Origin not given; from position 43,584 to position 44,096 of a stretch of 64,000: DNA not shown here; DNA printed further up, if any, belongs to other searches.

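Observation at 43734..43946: A translationally coupled 70-aa zinc-ribbon ORF wedged between hyuA and hyuB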

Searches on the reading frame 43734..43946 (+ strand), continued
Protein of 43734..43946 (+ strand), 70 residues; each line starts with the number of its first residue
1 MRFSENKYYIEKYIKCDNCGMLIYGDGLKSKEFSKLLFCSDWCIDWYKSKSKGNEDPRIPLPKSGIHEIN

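Call 49: predict_structure(alignment_id=A4)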
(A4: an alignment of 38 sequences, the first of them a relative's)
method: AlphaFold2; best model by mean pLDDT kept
length: 640 residues; sequences in the alignment: 38
mean_pLDDT: 74.4   pTM: 0.81
mean pLDDT of the five models: 74.4, 72.2, 69.7, 69.3, 65.4
residues with pLDDT >= 90: 179; 70-90: 247; 50-70: 101; < 50: 113
segments of 3 or more residues with pLDDT < 50: 1-11, 63-70, 105-113, 133-135, 170-175, 200-222, 240-252, 351-355, 395-409, 479-495
pLDDT, mean of each block of 10 residues (from residue 1): 36 74 78 80 83 55 47 73 91 84 48 71 89 57 84 91 69 57 93 78 36 38 69 76 41 59 87 93 91 94 90 79 77 90 77 56 83 87 90 50 40 75 88 72 67 62 78 76 32 54 90 95 88 68 82 90 93 83 68 90 93 96 96 88
secondary structure, 60 per line:
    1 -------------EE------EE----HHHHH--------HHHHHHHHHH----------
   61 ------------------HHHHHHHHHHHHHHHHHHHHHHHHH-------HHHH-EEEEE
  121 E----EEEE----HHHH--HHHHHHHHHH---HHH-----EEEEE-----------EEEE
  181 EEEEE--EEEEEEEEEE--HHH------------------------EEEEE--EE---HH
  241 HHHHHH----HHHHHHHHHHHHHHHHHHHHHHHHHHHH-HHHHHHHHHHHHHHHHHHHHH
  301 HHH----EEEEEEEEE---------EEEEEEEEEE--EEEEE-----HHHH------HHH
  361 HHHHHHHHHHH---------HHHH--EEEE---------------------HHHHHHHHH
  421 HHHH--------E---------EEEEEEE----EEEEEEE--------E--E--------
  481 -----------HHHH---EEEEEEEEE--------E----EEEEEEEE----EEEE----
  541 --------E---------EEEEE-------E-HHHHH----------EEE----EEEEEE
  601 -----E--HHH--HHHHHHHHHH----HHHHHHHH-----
elements in order (helices of 4 or more, strands of 3 or more residues): H28-32 H41-50 H79-103 H111-114 E116-121 E126-129 H134-137 H140-149 E161-165 E177-185 E188-197 E227-231 H239-246 H251-278 H280-303 E308-316 E326-335 E338-342 H348-351 H358-371 H381-384 E387-390 H412-424 E443-449 E454-460 H492-495 E499-507 E521-528 E533-536 E559-563 H573-577 E588-590 E595-600 H614-623 H628-635
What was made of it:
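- Residues 1-11 and the linker were low-confidence, and no coordinates or PAE were available, so no interface could be measured (call 49).
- Tried and rejected: No coordinates or PAE are exposed, so no interface statement is possible (call 49).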

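Call 50: search_protein_families(library=pfam, alignment_id=A2, max_evalue=10)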
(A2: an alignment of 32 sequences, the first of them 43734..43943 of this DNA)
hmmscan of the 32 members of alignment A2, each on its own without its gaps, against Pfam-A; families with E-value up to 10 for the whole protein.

A. member 1, window:43734-43943:+ (70 aa): 2 families
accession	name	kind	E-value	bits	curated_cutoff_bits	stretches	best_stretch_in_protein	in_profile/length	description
PF01784.24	DUF34_NIF3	-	0.27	11.3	23.4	1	2-44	8-47/256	Duf34/NIF3 (NGG1p interacting factor 3)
PF24461.1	DUF7576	-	0.99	9.8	27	0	15-47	19-58/60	Family of unknown function (DUF7576)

B. families by the number of members that match (of 32 scanned): 36 families (the first 25 are shown)
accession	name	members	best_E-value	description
PF24461.1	DUF7576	9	0.042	Family of unknown function (DUF7576)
PF06467.20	zf-FCS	8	5.5e-05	MYM-type Zinc finger with FCS sequence motif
PF24273.1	TRASH_HVO_1752_C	6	2.1e-06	HVO_1752, C-terminal TRASH domain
PF17848.7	Zn_ribbon_ACC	6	0.0082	Acetyl-CoA carboxylase zinc finger domain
PF24900.1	TRASH_ZMYM4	4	0.00094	Zinc finger MYM-type protein 4-like, TRASH domain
PF09889.16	DUF2116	4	0.017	Probable treble clef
PF08394.17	Arc_trans_TRASH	3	0.00039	Archaeal TRASH domain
PF05515.16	Viral_NABP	2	0.0095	Viral nucleic acid binding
PF01667.23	Ribosomal_S27e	2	0.094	Ribosomal protein S27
PF01873.23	eIF-5_eIF-2B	2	0.18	Domain found in IF2B/IF5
PF06897.17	DUF1269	1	0.00032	Protein of unknown function (DUF1269)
PF24734.1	DUF7685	1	0.0012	Domain of unknown function (DUF7685)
PF02069.22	Metallothio_Pro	1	0.0075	Prokaryotic metallothionein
PF04570.20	zf-FLZ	1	0.011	zinc-finger of the FCS-type, C2-C2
PF23145.1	Zf_2nd_IFT121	1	0.022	IFT121, second zinc finger domain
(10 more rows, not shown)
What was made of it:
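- Closest known: TRASH / FCS. Same: Three to nine of 32 members give sub-threshold Pfam hits to these models (call 50).
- Members give weak hits to Pfam TRASH and zf-FCS models (call 50). Archaeal TRASH domains occur in transcription regulators (Pfam Arc_trans_TRASH gives weak hits, call 50).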

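Call 56: search_protein_families(library=pfam, proteins=[L059:2462-3898:+, L078:3070-3855:+, L078:9954-10895:-, L052:10070-10939:+, L024:812-1768:+, L014:874-1974:+, L015:10119-10772:+, L052:2706-3716:-, L053:1898-2953:+, L052:8175-9863:+], max_evalue=0.00001)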
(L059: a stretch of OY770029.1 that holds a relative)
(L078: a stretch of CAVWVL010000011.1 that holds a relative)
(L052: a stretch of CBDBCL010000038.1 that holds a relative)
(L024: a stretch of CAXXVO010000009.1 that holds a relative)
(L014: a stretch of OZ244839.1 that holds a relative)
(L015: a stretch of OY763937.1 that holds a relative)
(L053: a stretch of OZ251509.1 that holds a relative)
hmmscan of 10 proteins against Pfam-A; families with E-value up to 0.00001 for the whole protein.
L059:2462-3898:+ (478 aa): 3 families
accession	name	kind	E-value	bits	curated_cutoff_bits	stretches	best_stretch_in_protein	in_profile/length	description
PF01266.30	DAO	-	3.2e-66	224.7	27.9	1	36-400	2-353/353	FAD dependent oxidoreductase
PF13450.12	NAD_binding_8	-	2.8e-06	27.9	21.9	1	38-87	1-50/68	NAD(P)-binding Rossmann-like domain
PF00890.30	FAD_binding_2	-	6.2e-06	26.1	20.4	0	36-229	2-178/414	FAD binding domain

L078:3070-3855:+ (261 aa): 4 families
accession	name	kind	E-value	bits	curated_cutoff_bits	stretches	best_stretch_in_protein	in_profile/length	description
PF13561.12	adh_short_C2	-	1.8e-61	208.2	27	1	20-256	2-235/236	Enoyl-(Acyl carrier protein) reductase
PF00106.31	adh_short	-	2.9e-49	167.6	26.6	1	14-199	2-186/195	short chain dehydrogenase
PF08659.16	KR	-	2.7e-11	44.2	22.6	1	14-173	2-160/180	KR domain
PF23441.1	SDR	-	9.3e-09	35.5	27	1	163-257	164-256/258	SDR-like rossmann domain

L078:9954-10895:- (313 aa): 1 family
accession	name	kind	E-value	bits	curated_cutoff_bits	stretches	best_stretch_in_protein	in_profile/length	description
PF00528.27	BPD_transp_1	-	3.5e-17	63.1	26.4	1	109-312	4-182/184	Binding-protein-dependent transport system inner membrane component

L052:10070-10939:+ (289 aa): 1 family
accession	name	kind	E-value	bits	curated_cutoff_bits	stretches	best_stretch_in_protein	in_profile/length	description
PF00528.27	BPD_transp_1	-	4.1e-15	56.4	26.4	1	103-282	5-182/184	Binding-protein-dependent transport system inner membrane component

L024:812-1768:+ (318 aa): 2 families
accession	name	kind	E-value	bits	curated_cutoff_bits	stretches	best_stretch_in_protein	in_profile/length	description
PF02826.25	2-Hacid_dh_C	-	1.7e-55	187.6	25.1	1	109-280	1-178/178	D-isomer specific 2-hydroxyacid dehydrogenase, NAD binding domain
PF00389.36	2-Hacid_dh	-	5.2e-13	49.3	24.6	1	33-304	27-126/134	D-isomer specific 2-hydroxyacid dehydrogenase, catalytic domain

L014:874-1974:+ (366 aa): 2 families
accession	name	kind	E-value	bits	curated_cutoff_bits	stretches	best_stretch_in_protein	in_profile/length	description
PF00005.33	ABC_tran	-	6e-32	111.6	25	1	24-164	2-135/137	ABC transporter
PF08402.16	TOBE_2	-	5.6e-07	30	21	1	286-357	1-76/76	TOBE domain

L015:10119-10772:+ (217 aa): 2 families
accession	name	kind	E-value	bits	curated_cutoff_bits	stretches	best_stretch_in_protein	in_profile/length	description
PF07879.16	PHB_acc_N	-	9.1e-30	103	25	1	16-76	1-61/61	PHB/PHA accumulation regulator DNA-binding domain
PF05233.18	PHB_acc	-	4.3e-14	52.7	27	1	80-117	1-38/40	PHB accumulation regulatory domain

L052:2706-3716:- (336 aa): 0 families

L053:1898-2953:+ (351 aa): 1 family
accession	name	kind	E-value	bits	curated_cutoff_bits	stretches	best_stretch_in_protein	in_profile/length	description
PF00180.25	Iso_dh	-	4.4e-87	293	27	1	6-347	2-348/348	Isocitrate/isopropylmalate dehydrogenase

L052:8175-9863:+ (562 aa): 2 families
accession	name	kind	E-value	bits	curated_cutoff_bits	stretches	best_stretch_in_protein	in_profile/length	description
PF01547.30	SBP_bac_1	-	1.7e-12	48.4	26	1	137-445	17-303/307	Bacterial extracellular solute-binding protein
PF13416.11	SBP_bac_8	-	1.5e-07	32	27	1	138-448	7-249/279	Bacterial extracellular solute-binding protein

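Call 77: search_dna_similar(query=window:43734-43943:+, collection=plasmids, mode=protein, max_rows=60, rows=best, max_evalue=0.001)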
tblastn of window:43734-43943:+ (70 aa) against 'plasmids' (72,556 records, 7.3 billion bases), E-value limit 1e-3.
Records with a match: 19; places in all: 19; records where one place covers at least 80% of the query: 7.
Best place of each record, by identity: <60% 19.
By first word of the organism name: Agrobacterium 6; Rhizobium 5; Shinella 4; Allorhizobium 1; Sulfitobacter 1; Sinorhizobium 1; Methylobacterium 1.
By predicted mobility (MOB-suite, as given by PLSDB): conjugative 11; non-mobilizable 7; mobilizable 1.
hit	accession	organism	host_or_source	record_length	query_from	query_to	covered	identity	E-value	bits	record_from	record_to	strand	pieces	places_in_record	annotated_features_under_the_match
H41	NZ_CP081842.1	Agrobacterium vitis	Vitis,Cell culture,South Africa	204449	1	65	93%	43.1%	7e-12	65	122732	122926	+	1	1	hydantoinase B/oxoprolinase family protein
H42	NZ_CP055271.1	Agrobacterium vitis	Vitis vinifera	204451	1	65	93%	43.1%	7e-12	65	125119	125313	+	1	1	hydantoinase B/oxoprolinase family protein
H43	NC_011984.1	Allorhizobium ampelinum S4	Vitis vinifera cv. 'Izsaki Sarfeher'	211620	1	65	93%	43.1%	7e-12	65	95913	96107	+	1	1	hydantoinase B/oxoprolinase family protein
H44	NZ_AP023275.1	Agrobacterium vitis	Vitis vinifera,grapevine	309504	1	65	93%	43.1%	7e-12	65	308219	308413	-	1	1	hydantoinase B/oxoprolinase family protein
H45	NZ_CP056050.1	Agrobacterium vitis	Vitis vinifera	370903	1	65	93%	43.1%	7e-12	65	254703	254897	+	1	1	hydantoinase B/oxoprolinase family protein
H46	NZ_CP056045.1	Agrobacterium vitis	Vitis vinifera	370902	1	65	93%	43.1%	7e-12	65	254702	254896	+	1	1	hydantoinase B/oxoprolinase family protein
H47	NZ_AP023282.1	Agrobacterium vitis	Vitis vinifera,grapevine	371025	1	65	93%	43.1%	7e-12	65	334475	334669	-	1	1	hydantoinase B/oxoprolinase family protein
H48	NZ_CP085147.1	Sulfitobacter dubius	cell culture,Sediment from the Channel ...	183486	1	55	79%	44.1%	1e-7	53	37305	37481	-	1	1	hypothetical protein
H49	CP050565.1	Rhizobium leguminosarum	Lathyrus sativus,cell culture,root ...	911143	1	46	66%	51.1%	2e-12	67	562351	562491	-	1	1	hydantoinase B/oxoprolinase family protein | hydantoinase/oxoprolinase family protein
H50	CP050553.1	Rhizobium leguminosarum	Vicia sativa,cell culture,root nodule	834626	1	46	66%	51.1%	1e-9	59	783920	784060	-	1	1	hypothetical protein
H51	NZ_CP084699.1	Rhizobium ruizarguesonis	Pisum sativum L.,Cell culture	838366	1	46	66%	51.1%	1e-9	59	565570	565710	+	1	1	hypothetical protein | hydantoinase/oxoprolinase family protein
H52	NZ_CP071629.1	Rhizobium leguminosarum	lentil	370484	1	46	66%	51.1%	3e-9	58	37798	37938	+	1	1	hypothetical protein | hydantoinase/oxoprolinase family protein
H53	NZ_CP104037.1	Rhizobium sp. SRDI969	Pisum sativum,Cell culture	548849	1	46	66%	51.1%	3e-9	58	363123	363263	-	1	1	hypothetical protein | hydantoinase/oxoprolinase family protein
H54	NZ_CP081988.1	Shinella oryzae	cell culture,rhizosphere soil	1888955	1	46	66%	46.0%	2e-7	52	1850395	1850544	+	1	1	none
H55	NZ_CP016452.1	Sinorhizobium sp. RAC02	Microbial isolate,Algal phycosphere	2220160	1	46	66%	46.0%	2e-7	52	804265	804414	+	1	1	none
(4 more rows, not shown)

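Call 82: search_protein_families(library=pfam, proteins=[P0079, P0086, P0088, P0097, P0102, P0103], max_evalue=0.01)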
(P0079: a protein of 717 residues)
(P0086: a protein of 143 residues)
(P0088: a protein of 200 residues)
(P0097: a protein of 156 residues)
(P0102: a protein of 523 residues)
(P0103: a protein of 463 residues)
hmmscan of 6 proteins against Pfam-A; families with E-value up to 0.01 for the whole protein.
P0079 (717 aa): 0 families

P0086 (143 aa): 5 families
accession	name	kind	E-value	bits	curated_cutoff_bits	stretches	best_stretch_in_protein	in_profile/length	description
PF02020.24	W2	-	0.00088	19.7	30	0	57-74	21-38/79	eIF4-gamma/eIF5/eIF2-epsilon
PF17235.7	STD1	-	0.0021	18.2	25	0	53-107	124-172/208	STD1/MTH1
PF16578.11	IL17R_fnIII_D2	-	0.0059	17.5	29.7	0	62-90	68-96/105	Interleukin 17 receptor D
PF13246.12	Cation_ATPase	-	0.0062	17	21.7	0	73-93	50-70/91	Cation transport ATPase (P-type)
PF07396.17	Porin_O_P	-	0.0062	16.3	20.9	0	71-100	325-354/370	Phosphate-selective porin O and P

P0088 (200 aa): 0 families

P0097 (156 aa): 4 families
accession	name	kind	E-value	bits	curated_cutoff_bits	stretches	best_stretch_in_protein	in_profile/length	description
PF00412.28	LIM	-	2.2e-11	44.2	22.9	2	17-58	18-56/58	LIM domain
PF00020.24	TNFR_c6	-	0.00046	21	29.4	0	16-34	6-24/39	TNFR/NGFR cysteine-rich region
PF24560.1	zf-C2H2_OTU1_C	-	0.0022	18.1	27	0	26-40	5-17/35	Ubiquitin thioesterase OTU1, C-terminal C2H2-type zinc finger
PF06508.19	QueC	-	0.0023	17.9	22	0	84-112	176-204/210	Queuosine biosynthesis protein QueC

P0102 (523 aa): 2 families
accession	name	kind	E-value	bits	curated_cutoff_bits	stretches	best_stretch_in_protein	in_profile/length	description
PF12080.14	GldM_4th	-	6.8e-06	27.1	24.6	0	145-178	57-90/114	GldM C-terminal domain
PF12423.13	KIF1B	-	0.0002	22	22.2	0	88-106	21-35/46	Kinesin protein 1B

P0103 (463 aa): 5 families
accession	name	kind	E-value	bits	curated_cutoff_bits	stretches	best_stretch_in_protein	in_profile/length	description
PF06467.20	zf-FCS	-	2.9e-07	30.6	22.4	0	124-155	3-36/39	MYM-type Zinc finger with FCS sequence motif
PF13248.11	Zn_ribbon_3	-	6.1e-05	22.8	27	0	292-302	2-12/26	zinc-ribbon domain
PF02892.21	zf-BED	-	0.0023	18.4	20.6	0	241-254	16-29/44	BED zinc finger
PF13392.12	HNH_3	-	0.0056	16.7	24.8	0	380-398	19-37/46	HNH endonuclease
PF13717.11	Zn_ribbon_4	-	0.0081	16.5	30.3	0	31-41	25-35/36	zinc-ribbon domain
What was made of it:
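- Tried and rejected: Only one (P0103) carries zf-FCS above threshold (call 82).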
